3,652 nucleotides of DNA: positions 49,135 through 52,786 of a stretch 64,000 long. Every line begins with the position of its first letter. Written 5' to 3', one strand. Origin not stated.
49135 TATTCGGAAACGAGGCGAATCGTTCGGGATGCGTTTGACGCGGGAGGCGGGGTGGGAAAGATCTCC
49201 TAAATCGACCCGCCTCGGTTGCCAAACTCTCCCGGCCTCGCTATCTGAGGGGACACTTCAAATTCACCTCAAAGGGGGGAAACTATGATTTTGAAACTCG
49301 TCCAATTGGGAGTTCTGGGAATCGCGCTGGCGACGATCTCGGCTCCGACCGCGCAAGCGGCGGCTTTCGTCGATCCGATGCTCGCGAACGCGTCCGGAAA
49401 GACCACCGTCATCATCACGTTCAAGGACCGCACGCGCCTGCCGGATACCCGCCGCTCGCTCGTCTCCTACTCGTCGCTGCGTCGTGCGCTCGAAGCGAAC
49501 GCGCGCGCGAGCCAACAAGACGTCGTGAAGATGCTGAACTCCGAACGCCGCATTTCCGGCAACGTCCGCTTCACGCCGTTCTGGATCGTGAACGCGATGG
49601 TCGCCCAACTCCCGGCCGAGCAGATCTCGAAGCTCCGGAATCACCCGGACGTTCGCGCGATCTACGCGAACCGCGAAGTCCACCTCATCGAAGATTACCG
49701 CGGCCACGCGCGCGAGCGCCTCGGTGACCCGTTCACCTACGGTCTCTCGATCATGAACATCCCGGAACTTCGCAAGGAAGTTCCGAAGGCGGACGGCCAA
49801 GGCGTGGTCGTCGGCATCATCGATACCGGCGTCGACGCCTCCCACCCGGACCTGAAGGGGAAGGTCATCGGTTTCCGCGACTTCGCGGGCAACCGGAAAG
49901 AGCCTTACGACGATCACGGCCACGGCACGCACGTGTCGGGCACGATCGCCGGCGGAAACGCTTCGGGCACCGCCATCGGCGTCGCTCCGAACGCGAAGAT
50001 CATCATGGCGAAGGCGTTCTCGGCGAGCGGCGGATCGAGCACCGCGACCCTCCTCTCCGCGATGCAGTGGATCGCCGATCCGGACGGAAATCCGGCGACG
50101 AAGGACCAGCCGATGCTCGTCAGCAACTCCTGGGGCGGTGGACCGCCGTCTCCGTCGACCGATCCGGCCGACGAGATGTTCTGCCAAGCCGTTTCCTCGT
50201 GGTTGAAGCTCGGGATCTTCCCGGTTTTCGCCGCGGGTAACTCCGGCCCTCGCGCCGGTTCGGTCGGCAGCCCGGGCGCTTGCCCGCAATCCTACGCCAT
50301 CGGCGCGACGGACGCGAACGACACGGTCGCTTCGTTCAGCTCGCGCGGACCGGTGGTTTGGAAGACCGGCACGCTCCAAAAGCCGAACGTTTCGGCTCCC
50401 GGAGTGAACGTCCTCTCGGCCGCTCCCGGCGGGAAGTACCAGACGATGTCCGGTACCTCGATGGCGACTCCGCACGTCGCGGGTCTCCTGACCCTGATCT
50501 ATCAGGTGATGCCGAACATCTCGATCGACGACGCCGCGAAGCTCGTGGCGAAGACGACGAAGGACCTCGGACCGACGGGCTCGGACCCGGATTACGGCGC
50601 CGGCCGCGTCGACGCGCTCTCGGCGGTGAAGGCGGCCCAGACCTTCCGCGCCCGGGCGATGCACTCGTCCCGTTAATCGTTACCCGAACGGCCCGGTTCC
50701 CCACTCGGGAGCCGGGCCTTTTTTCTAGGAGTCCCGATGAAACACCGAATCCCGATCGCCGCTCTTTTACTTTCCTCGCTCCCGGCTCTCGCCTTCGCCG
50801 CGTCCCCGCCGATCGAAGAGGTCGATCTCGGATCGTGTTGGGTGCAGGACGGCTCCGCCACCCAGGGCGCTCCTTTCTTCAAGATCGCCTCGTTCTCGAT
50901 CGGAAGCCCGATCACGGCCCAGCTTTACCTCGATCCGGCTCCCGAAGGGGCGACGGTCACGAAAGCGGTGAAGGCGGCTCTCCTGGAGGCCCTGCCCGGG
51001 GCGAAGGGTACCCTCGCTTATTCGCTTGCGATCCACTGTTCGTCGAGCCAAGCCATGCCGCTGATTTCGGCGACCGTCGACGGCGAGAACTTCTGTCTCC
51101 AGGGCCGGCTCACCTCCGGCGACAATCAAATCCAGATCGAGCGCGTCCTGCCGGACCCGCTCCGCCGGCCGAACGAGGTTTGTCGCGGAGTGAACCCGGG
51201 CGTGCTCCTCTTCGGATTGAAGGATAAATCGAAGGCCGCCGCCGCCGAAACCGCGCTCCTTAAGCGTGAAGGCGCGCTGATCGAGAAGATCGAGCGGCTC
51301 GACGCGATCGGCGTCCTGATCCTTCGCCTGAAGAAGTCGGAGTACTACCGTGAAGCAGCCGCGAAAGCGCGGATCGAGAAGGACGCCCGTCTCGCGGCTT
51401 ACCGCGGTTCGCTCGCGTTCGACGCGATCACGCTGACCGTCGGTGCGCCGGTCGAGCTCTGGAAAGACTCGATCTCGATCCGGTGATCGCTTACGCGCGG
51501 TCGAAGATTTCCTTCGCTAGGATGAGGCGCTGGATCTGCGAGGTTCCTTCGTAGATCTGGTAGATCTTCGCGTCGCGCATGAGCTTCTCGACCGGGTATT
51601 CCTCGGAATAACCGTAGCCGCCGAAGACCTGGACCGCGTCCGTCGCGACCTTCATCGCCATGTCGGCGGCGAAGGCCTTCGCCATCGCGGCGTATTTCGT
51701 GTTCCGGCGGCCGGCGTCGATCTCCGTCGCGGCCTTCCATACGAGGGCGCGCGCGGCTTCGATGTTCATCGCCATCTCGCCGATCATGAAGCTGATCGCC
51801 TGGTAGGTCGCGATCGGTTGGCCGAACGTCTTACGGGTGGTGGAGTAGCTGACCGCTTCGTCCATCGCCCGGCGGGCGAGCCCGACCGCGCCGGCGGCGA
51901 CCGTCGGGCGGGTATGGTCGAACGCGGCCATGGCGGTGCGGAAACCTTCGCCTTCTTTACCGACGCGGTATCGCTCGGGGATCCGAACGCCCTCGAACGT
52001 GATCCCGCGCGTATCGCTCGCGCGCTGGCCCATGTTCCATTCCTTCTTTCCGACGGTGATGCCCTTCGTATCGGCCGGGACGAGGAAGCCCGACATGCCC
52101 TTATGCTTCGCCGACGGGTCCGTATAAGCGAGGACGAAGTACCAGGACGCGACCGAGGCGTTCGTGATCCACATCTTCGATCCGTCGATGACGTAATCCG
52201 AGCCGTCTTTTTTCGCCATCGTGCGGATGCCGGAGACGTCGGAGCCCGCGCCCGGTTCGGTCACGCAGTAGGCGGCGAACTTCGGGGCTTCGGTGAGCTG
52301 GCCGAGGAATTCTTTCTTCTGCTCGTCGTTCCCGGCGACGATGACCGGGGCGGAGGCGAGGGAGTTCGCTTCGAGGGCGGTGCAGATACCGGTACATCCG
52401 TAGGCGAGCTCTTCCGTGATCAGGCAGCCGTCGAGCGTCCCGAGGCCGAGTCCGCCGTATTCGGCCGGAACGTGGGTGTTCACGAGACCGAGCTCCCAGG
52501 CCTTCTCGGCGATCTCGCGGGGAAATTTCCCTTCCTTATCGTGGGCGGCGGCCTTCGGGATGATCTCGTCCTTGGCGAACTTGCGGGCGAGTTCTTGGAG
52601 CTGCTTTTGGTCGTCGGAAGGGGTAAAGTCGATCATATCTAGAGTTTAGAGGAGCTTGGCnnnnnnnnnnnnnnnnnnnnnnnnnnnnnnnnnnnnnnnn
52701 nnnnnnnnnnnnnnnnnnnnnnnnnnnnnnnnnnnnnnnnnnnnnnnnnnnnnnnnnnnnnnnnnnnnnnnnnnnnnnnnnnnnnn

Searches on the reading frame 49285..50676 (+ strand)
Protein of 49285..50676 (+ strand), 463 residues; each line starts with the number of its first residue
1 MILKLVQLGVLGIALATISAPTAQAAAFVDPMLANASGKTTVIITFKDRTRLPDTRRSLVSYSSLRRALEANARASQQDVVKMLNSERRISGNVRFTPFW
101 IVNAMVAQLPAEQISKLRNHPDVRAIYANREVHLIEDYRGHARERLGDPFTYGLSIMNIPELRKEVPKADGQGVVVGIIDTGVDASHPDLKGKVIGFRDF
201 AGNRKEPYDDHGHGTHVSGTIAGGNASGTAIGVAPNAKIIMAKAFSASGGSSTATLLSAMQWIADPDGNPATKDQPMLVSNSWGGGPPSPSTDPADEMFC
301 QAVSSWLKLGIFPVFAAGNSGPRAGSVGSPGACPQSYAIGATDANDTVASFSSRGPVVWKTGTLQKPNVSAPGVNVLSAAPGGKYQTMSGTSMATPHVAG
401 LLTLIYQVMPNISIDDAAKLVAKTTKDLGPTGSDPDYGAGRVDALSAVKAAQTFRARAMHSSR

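Call 7: search_protein_families(library=pfam, proteins=[window:49285-50676:+], max_evalue=0.01)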
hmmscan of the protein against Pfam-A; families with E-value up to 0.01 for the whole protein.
window:49285-50676:+ (463 aa): 2 families
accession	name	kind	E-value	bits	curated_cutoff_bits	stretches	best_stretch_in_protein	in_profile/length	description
PF00082.27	Peptidase_S8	-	8.4e-59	199.7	21.8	1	171-440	1-288/288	Subtilase family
PF05922.21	Inhibitor_I9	-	8.5e-06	26.8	21.2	1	41-134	1-81/82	Peptidase inhibitor I9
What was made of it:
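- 49285..51486 (+): Cargo genes. One is the secreted S8 subtilase (49285-50676). The other is a 249-aa protein with an N-terminal signal-like sequence (50737-51486). Pfam assigns Peptidase_S8 and Inhibitor_I9 (call 7).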

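Call 15: find_encoding_contigs(protein=window:49285-50676:+, flank=6000)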
Protein window:49285-50676:+ (463 aa): 2 contigs read that carry it; 1 place shown.
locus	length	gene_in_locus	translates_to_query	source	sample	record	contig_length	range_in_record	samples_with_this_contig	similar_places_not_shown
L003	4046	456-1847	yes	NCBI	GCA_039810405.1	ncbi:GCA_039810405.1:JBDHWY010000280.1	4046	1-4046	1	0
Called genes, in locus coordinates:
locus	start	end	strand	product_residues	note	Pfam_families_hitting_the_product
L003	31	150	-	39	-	-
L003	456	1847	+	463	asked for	PF05922:Inhibitor_I9 (weak), PF00082:Peptidase_S8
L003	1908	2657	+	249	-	-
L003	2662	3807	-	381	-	PF02771:Acyl-CoA_dh_N, PF02770:Acyl-CoA_dh_M, PF00441:Acyl-CoA_dh_1, PF08028:Acyl-CoA_dh_2, PF22924:ACOX_C_alpha1 (weak)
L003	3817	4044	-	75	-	?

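Call 17: find_related_loci(query=window:49285-50676:+, collection=genome_contigs, flank=6000)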
Query window:49285-50676:+ (463 aa) in genome_contigs; peptide patterns used: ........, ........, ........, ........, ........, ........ (x = any residue, [..] = any of these).
63 stretches matched a pattern; 24 encode a relative of the query (tblastn E <= 1e-3); 24 distinct loci.
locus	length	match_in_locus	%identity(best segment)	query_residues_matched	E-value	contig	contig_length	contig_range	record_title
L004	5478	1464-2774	52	23-451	5e-138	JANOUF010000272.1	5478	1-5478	MAG: Bdellovibrionales bacterium isolate VAR_39_metabat_189 VAR_39_k141_2919095, whole genome shotgun sequence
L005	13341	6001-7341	47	13-456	4e-131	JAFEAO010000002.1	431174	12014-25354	MAG: Bdellovibrionales bacterium isolate SZAS-1 PROT-KAN-3__2__length-431174, whole genome shotgun sequence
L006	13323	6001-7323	47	24-457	1e-119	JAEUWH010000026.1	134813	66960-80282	MAG: Bdellovibrionaceae bacterium isolate new MAG-402 k141_2775664, whole genome shotgun sequence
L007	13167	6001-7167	47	59-447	3e-107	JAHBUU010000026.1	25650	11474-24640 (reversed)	MAG: Bdellovibrionaceae bacterium isolate ACE_BDE5 BDE5_26, whole genome shotgun sequence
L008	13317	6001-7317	39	10-449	6e-106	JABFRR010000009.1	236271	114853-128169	MAG: Bacteriovoracaceae bacterium isolate P-RSF-NP-05 c_000000007069, whole genome shotgun sequence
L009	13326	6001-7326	43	3-449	6e-102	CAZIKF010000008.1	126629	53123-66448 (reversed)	MAG TPA_asm: uncultured bacterium isolate binchicken_co28_71 genome assembly, contig: NODE_82_length_126629_cov_25.12136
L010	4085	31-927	54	150-452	1e-102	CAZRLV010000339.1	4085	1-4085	MAG TPA_asm: uncultured bacterium isolate binchicken_co141_92 genome assembly, contig: NODE_70390_length_4085_cov_3.8076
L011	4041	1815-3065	44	29-451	9e-99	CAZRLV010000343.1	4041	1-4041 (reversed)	MAG TPA_asm: uncultured bacterium isolate binchicken_co141_92 genome assembly, contig: NODE_71343_length_4041_cov_3.7586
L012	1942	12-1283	41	29-453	5e-102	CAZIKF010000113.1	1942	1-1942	MAG TPA_asm: uncultured bacterium isolate binchicken_co28_71 genome assembly, contig: NODE_48597_length_1942_cov_20.6163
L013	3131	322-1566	38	12-453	1e-96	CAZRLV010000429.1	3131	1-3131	MAG TPA_asm: uncultured bacterium isolate binchicken_co141_92 genome assembly, contig: NODE_97114_length_3131_cov_4.4785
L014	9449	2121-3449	40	10-449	4e-94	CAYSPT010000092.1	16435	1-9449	MAG TPA_asm: uncultured bacterium isolate SRP077602_co1_83 genome assembly, contig: NODE_10649_length_16435_cov_10.01929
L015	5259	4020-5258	42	27-441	3e-92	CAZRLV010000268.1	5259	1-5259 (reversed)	MAG TPA_asm: uncultured bacterium isolate binchicken_co141_92 genome assembly, contig: NODE_52633_length_5259_cov_3.6548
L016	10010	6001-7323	41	10-451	6e-92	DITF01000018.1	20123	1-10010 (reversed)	MAG TPA_asm: bacterium UBP17_UBA6191 isolate UBA6191 UBA6191_contig_220676, whole genome shotgun sequence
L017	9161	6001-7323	40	14-460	9e-95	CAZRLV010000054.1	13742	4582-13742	MAG TPA_asm: uncultured bacterium isolate binchicken_co141_92 genome assembly, contig: NODE_18345_length_13742_cov_3.961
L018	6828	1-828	51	176-451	7e-85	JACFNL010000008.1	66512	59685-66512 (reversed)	MAG: Candidatus Cloacimonadota bacterium isolate BROCD023 NODE_444_length_66512_cov_5.686489, whole genome shotgun seque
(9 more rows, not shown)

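Call 20: find_homologous_proteins(query=window:49285-50676:+, max_evalue=1e-60)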
Query window:49285-50676:+ (463 aa): 706 proteins with E <= 1e-60 among 8000 candidates; the best 120 are listed.
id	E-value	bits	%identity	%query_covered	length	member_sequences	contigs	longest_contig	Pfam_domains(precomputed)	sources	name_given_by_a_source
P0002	0.0e+0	1028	100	100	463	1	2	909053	PF05922.22,PF00082.28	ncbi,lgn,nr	ncbi:MAG: S8 family serine peptidase [Bdellovibrionales bacterium]|nr:S8 family serine peptidase [Bd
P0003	8.9e-197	673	67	90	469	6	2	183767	PF00082.28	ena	-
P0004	9.9e-197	672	67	97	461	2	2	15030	PF00082.28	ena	-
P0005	4.2e-194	664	65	97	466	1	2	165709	PF00082.28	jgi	jgi:subtilisin family serine protease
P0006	5.0e-194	663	65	93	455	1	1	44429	PF00082.28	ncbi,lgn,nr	ncbi:MAG: S8 family serine peptidase [Cryobacterium sp.]|nr:S8 family serine peptidase [Oligoflexia 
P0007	1.6e-183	629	62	93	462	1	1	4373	PF00082.28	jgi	jgi:serine protease AprX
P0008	7.1e-163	561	55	95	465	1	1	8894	PF00082.28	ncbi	-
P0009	2.8e-155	536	58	92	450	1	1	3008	PF00082.28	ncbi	-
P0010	3.8e-153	529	54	93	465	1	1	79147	PF00082.28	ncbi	-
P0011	4.2e-150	519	56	92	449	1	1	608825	PF00082.28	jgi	-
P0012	1.3e-147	511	54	94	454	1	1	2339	PF00082.28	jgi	jgi:subtilisin family serine protease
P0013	1.3e-144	501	52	93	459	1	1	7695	PF00082.28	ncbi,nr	ncbi:MAG: S8 family serine peptidase [Bdellovibrionaceae bacterium]|nr:S8 family serine peptidase [P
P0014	7.8e-143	495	51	92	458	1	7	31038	PF00082.28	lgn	-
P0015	1.9e-142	493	52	93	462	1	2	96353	PF00082.28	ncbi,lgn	-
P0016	7.6e-142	492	52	93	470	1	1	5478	PF00082.28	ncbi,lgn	-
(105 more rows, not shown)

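Call 21: find_encoding_contigs(protein=P0003, flank=6000, max_places=2)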
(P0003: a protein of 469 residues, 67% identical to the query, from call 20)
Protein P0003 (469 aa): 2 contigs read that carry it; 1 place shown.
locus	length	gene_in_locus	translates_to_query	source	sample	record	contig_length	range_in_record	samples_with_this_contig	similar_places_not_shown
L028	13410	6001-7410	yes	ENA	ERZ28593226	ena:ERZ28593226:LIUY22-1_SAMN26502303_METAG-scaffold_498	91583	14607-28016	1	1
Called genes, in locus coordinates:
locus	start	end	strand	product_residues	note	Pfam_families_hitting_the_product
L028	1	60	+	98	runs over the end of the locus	-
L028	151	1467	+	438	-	PF00579:tRNA-synt_1b, PF22421:SYY_C-terminal, PF01479:S4 (weak)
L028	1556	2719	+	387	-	-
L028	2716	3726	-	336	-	PF00561:Abhydrolase_1, PF12146:Hydrolase_4 (weak), PF12697:Abhydrolase_6, PF03096:Ndr (weak)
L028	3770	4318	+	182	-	-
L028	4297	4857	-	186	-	-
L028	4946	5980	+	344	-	-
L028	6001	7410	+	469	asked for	PF00082:Peptidase_S8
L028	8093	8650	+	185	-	-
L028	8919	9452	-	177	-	PF00440:TetR_N (weak)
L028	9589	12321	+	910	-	PF02353:CMAS, PF13489:Methyltransf_23, PF08241:Methyltransf_11, PF08242:Methyltransf_12, PF13649:Methyltransf_25, PF13847:Methyltransf_31, PF01593:Amino_oxidase, PF13450:NAD_binding_8, +4 more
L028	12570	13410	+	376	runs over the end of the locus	PF00512:HisKA, PF13581:HATPase_c_2 (weak), PF02518:HATPase_c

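Call 22: find_encoding_contigs(protein=P0005, flank=6000, max_places=2)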
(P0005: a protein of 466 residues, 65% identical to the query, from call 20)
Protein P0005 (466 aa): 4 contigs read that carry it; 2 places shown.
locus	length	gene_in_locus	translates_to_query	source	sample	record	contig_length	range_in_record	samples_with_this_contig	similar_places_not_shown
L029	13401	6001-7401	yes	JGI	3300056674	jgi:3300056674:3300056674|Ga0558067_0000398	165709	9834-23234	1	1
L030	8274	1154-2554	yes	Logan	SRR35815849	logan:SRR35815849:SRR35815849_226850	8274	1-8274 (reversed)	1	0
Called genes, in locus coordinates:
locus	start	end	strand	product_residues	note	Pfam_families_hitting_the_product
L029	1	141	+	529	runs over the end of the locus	PF00072:Response_reg, PF00158:Sigma54_activat, PF14532:Sigma54_activ_2, PF07728:AAA_5, PF25601:AAA_lid_14, PF02954:HTH_8 (faint)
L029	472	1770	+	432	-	-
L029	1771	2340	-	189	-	PF13505:OMP_b-brl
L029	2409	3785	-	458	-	PF07719:TPR_2 (faint)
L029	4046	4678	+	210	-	PF00990:GGDEF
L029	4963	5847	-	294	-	-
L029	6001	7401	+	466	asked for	PF00082:Peptidase_S8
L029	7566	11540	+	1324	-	PF25023:TEN_YD-shell, PF05593:RHS_repeat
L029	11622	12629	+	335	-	-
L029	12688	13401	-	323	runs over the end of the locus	PF00962:A_deaminase, PF19326:AMP_deaminase (weak)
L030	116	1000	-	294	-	-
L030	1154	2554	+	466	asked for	PF00082:Peptidase_S8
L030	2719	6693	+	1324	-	PF25023:TEN_YD-shell, PF05593:RHS_repeat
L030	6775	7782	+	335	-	-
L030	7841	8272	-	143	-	?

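Call 23: find_encoding_contigs(protein=P0006, flank=6000, max_places=2)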
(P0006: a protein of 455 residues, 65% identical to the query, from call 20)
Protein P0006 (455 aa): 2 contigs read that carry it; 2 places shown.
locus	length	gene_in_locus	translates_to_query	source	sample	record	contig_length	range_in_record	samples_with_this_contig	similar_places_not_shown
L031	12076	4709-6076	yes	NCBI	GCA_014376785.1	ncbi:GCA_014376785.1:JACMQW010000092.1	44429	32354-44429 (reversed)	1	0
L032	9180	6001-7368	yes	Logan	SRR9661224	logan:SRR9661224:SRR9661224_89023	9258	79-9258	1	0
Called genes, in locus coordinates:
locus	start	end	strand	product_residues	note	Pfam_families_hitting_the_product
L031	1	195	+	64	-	PF02590:SPOUT_MTase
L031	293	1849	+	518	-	PF01663:Phosphodiest (faint), PF01676:Metalloenzyme, PF06415:iPGM_N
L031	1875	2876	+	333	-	PF00365:PFK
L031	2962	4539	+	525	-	-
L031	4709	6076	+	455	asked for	PF00082:Peptidase_S8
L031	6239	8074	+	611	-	-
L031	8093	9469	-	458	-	PF02592:Vut_1, PF01996:F420_ligase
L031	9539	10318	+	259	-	-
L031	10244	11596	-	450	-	-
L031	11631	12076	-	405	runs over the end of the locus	PF00696:AA_kinase, PF22468:ACT_9 (weak)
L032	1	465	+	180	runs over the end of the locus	?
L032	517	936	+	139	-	PF02410:RsfS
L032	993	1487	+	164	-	PF02590:SPOUT_MTase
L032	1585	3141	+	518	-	PF01663:Phosphodiest (faint), PF01676:Metalloenzyme, PF06415:iPGM_N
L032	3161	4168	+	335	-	PF00365:PFK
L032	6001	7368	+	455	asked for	PF00082:Peptidase_S8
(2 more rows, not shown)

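Call 24: find_encoding_contigs(protein=P0004, flank=6000, max_places=2)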
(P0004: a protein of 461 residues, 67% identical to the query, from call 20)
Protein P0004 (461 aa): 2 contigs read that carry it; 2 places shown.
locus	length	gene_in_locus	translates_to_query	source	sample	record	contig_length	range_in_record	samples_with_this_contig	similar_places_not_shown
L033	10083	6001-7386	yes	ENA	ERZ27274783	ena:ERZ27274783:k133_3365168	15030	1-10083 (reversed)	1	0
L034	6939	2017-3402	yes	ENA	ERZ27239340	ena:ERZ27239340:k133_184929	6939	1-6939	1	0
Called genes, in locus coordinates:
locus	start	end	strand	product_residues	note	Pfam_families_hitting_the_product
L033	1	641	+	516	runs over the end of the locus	-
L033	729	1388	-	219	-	PF13568:OMP_b-brl_2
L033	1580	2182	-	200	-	-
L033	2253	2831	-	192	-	-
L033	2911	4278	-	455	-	-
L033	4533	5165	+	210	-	PF00990:GGDEF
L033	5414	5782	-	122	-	PF00903:Glyoxalase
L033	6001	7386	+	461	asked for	PF00082:Peptidase_S8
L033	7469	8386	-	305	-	-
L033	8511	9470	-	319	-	PF00962:A_deaminase, PF19326:AMP_deaminase (weak)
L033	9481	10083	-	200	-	?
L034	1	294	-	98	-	?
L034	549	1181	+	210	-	PF00990:GGDEF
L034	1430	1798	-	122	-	PF00903:Glyoxalase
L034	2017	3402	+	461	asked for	PF00082:Peptidase_S8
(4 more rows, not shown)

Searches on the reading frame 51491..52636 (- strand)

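Call 7: search_protein_families(library=pfam, proteins=[window:51491-52636:-], max_evalue=0.01)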
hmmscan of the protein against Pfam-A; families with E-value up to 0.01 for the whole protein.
window:51491-52636:- (381 aa): 6 families
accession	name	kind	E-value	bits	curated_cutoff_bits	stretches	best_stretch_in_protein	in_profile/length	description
PF00441.29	Acyl-CoA_dh_1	-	6.1e-54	182.7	22.4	1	229-377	1-149/150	Acyl-CoA dehydrogenase, C-terminal domain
PF02771.21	Acyl-CoA_dh_N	-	2.5e-32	112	22.9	1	7-115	1-110/113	Acyl-CoA dehydrogenase, N-terminal domain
PF02770.24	Acyl-CoA_dh_M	-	4e-26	91.5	33.3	1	122-217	1-97/97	Acyl-CoA dehydrogenase, middle domain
PF08028.16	Acyl-CoA_dh_2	-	6.7e-25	88.4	22.7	1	246-366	3-133/134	Acyl-CoA dehydrogenase, C-terminal domain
PF22924.1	ACOX_C_alpha1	-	3.9e-06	27.2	27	1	262-369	49-160/169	Acyl-CoA oxidase, C-alpha1 domain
PF11794.13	HpaB_N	-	0.0017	18.4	35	1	149-195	179-227/270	4-hydroxyphenylacetate 3-hydroxylase N terminal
